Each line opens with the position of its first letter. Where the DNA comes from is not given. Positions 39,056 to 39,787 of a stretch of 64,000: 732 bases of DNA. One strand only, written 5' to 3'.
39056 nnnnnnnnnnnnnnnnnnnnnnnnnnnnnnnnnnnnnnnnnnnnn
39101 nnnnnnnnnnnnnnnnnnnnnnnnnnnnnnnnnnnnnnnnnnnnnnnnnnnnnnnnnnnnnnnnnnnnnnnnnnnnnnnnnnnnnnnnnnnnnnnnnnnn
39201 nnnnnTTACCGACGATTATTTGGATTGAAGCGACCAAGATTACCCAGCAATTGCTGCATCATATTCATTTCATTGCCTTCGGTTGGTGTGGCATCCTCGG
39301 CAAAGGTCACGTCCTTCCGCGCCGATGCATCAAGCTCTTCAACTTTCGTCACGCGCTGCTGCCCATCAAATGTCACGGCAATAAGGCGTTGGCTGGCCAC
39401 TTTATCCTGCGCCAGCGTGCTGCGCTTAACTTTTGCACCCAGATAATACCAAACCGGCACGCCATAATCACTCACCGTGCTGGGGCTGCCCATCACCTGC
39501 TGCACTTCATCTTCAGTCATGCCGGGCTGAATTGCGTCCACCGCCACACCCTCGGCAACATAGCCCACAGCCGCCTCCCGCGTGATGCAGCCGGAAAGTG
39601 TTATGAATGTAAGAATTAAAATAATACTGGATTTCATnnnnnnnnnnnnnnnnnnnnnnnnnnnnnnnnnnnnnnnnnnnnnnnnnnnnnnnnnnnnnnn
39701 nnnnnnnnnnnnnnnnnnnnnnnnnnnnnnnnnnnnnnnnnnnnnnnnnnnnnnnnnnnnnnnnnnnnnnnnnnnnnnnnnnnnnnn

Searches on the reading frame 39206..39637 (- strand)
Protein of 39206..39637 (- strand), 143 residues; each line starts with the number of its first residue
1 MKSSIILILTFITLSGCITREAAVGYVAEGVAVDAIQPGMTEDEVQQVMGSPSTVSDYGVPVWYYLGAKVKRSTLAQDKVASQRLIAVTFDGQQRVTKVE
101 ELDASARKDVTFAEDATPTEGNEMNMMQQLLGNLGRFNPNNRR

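Call 6: search_protein_families(library=pfam, proteins=[window:39206-39637:-], max_evalue=0.00001)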
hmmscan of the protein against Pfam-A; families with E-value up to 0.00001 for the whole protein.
window:39206-39637:- (143 aa): 1 family
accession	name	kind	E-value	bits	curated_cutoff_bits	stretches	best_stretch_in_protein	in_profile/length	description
PF04355.18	BamE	-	1.1e-14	54.4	23.2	1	25-98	1-69/71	Outer membrane protein assembly factor BamE domain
